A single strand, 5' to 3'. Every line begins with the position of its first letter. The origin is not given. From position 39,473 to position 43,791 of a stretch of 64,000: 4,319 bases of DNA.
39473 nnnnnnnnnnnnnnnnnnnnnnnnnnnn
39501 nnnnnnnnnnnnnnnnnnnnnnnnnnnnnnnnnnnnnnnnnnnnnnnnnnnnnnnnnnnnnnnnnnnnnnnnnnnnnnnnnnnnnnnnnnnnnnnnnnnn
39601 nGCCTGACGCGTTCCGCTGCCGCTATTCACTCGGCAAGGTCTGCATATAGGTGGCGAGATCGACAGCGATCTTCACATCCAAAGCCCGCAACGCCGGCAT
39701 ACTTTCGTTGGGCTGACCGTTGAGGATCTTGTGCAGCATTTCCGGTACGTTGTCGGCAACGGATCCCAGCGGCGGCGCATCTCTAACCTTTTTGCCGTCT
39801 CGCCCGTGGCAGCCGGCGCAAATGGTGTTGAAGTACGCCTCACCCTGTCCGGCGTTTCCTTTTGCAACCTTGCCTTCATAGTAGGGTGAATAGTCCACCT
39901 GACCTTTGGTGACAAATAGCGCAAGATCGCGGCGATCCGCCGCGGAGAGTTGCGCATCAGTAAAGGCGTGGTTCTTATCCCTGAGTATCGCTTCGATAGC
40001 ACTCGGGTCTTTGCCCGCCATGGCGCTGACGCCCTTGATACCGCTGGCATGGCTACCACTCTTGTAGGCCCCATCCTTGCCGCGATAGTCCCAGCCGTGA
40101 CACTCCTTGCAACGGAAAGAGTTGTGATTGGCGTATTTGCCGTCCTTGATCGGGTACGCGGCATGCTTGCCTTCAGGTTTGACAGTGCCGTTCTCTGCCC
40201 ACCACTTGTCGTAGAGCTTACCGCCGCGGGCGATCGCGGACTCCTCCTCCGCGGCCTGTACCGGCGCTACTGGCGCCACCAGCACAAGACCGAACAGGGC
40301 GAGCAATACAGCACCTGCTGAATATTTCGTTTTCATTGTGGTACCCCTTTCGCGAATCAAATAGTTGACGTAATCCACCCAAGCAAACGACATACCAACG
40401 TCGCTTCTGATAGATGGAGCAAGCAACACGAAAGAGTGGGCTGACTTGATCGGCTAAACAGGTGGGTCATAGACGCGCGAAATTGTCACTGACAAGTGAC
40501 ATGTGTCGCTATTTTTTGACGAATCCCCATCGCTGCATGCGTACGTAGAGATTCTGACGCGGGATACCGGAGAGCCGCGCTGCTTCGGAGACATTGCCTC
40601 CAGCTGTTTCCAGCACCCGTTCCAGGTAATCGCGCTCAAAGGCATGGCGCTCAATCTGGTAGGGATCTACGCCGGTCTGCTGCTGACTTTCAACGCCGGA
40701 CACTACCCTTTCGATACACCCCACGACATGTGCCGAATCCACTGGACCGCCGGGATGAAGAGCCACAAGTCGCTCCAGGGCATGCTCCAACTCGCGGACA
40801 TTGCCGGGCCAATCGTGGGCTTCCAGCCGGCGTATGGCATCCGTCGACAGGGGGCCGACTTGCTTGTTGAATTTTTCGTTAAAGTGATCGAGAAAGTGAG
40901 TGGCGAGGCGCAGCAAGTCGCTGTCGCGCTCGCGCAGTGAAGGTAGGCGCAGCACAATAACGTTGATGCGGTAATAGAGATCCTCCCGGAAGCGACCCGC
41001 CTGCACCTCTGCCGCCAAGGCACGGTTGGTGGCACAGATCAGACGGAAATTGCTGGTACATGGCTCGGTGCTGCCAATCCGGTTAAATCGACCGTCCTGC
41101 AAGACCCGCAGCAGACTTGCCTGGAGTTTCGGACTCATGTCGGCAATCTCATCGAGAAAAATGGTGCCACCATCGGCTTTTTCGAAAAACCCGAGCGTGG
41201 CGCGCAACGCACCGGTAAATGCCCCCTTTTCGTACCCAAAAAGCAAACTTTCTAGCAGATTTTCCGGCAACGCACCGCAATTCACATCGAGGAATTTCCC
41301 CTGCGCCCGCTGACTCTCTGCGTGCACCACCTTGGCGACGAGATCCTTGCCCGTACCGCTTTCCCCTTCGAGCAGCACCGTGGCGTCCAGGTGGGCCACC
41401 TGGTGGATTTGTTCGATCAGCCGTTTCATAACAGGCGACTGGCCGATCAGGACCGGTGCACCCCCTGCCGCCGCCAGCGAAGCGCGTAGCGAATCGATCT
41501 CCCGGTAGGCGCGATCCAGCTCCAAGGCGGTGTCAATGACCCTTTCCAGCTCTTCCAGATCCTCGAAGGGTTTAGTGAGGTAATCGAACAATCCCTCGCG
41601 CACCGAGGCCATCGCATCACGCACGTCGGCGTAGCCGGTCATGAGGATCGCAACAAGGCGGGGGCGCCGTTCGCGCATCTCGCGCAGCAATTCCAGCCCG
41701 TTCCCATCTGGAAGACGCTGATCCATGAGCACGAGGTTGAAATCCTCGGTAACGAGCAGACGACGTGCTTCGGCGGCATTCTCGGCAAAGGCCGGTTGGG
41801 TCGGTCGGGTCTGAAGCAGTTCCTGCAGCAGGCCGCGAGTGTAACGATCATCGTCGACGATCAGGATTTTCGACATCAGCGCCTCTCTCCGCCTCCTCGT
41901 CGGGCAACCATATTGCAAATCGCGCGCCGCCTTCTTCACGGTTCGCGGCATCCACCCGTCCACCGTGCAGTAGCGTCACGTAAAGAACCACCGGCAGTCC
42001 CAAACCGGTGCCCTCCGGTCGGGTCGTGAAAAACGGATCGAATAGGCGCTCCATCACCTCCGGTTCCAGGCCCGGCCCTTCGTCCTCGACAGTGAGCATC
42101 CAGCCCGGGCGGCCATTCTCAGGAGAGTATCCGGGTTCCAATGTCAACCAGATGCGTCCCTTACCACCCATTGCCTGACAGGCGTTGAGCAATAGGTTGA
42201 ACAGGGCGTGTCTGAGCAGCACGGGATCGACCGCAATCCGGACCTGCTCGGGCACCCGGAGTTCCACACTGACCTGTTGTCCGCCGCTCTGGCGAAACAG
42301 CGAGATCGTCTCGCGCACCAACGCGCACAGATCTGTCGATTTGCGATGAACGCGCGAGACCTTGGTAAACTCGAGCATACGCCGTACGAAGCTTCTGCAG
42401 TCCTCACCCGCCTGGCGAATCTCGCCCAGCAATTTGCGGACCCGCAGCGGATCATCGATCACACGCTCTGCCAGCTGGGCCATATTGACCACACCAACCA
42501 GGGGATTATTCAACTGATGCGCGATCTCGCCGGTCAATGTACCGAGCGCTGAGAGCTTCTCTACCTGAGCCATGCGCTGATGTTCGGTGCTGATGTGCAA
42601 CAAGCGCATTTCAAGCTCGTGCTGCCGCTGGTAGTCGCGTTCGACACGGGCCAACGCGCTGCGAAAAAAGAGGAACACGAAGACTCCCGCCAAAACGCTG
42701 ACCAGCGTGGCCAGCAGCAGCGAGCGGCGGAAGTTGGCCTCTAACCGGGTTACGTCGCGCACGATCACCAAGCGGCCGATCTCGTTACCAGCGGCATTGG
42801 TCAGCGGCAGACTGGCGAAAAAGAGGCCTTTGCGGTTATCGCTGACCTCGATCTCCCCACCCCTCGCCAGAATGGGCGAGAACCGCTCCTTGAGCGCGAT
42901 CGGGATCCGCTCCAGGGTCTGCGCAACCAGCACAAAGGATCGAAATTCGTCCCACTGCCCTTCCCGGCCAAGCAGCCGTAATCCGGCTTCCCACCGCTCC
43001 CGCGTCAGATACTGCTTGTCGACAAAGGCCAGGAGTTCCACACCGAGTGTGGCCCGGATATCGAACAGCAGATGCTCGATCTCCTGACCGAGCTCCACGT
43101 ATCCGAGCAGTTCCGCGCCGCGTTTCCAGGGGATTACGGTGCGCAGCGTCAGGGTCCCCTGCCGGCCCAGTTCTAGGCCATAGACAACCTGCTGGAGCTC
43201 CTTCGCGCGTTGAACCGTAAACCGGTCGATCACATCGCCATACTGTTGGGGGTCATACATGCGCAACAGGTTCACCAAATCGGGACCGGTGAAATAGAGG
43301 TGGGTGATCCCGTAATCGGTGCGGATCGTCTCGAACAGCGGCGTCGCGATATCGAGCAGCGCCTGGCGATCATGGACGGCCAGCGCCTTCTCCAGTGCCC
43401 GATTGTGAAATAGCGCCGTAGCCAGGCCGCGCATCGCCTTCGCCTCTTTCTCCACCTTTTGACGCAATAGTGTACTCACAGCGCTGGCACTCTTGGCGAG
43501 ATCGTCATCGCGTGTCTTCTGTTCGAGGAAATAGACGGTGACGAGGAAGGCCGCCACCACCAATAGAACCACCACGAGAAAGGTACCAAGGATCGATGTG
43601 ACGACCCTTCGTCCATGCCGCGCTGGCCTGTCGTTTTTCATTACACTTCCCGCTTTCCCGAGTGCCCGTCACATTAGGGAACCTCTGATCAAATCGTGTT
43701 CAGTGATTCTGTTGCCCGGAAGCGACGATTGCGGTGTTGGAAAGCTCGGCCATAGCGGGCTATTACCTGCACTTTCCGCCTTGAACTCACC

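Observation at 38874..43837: Two inverted 160-bp MITE-like elements with perfect 18-bp TIRs bracket a 4.6-kb regulatory/cytochrome module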

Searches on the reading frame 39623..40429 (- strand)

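Call 7: search_protein_families(library=pfam, proteins=[window:39623-40429:-])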
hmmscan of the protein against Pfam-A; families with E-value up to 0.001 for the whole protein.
window:39623-40429:- (268 aa): 2 families
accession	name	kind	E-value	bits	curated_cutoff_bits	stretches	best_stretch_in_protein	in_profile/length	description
PF13442.11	Cytochrome_CBB3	-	2.1e-12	47.6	27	1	192-262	2-68/68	Cytochrome C oxidase, cbb3-type, subunit III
PF00034.26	Cytochrom_C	-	1.6e-07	32.9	21.3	1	196-235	4-44/90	Cytochrome c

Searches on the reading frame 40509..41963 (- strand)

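Call 7: search_protein_families(library=pfam, proteins=[window:40509-41963:-])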
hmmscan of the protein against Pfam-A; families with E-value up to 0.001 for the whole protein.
window:40509-41963:- (484 aa): 9 families
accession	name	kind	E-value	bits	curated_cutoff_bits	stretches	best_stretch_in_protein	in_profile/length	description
PF00158.32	Sigma54_activat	-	1e-68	230.7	20.2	1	172-338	1-167/168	Sigma-54 interaction domain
PF00072.30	Response_reg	-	6.1e-23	81.6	30.2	1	33-141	1-108/111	Response regulator receiver domain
PF14532.12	Sigma54_activ_2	-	3.5e-22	79.6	25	1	173-343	1-138/138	Sigma-54 interaction domain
PF25601.1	AAA_lid_14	-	4.9e-21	74.8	27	1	344-413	1-70/87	AAA+ ATPase lid domain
PF02954.25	HTH_8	-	1.2e-12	47.8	22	1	442-479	5-42/42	Bacterial regulatory protein, Fis family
PF07728.20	AAA_5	-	2.9e-08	34.3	22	1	196-315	2-124/139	AAA domain (dynein-related subfamily)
PF00004.35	AAA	-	9.2e-08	33.1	21.2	1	196-326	1-124/131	ATPase family associated with various cellular activities (AAA)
PF07724.20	AAA_2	-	0.00012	22.6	27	1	195-322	5-133/166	AAA domain (Cdc48 subfamily)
PF01078.27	Mg_chelatase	-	0.00081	19.3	20.3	0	255-320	97-164/207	Magnesium chelatase, subunit ChlI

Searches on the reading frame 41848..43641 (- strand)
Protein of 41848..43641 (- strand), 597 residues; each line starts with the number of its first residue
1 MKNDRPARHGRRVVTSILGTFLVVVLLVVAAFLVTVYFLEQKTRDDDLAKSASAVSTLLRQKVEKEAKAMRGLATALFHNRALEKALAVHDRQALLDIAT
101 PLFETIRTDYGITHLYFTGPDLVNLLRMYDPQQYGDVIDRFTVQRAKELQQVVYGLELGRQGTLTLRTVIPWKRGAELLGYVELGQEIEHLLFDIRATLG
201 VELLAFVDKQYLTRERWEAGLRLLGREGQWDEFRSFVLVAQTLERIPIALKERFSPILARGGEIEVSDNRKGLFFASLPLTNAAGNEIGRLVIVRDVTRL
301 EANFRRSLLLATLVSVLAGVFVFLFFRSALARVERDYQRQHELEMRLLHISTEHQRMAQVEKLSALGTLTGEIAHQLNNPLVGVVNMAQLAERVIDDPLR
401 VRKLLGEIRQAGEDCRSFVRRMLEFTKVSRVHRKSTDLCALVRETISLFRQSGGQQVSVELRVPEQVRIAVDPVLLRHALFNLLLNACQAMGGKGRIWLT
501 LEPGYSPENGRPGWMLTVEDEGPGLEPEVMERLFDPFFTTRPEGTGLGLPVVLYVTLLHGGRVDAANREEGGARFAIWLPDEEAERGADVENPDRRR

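Call 7: search_protein_families(library=pfam, proteins=[window:41848-43641:-])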
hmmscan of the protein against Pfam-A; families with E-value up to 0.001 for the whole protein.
window:41848-43641:- (597 aa): 3 families
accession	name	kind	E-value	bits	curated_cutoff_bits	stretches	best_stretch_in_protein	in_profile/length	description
PF02518.31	HATPase_c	-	1.6e-22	80.4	26.4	1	472-582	2-110/111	Histidine kinase-, DNA gyrase B-, and HSP90-like ATPase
PF14827.12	dCache_3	-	1.3e-17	64.6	25.7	1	59-298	15-236/239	Double sensory domain of two-component sensor kinase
PF00512.31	HisKA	-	7.6e-08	32.7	26.9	1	366-428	2-63/66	His Kinase A (phospho-acceptor) domain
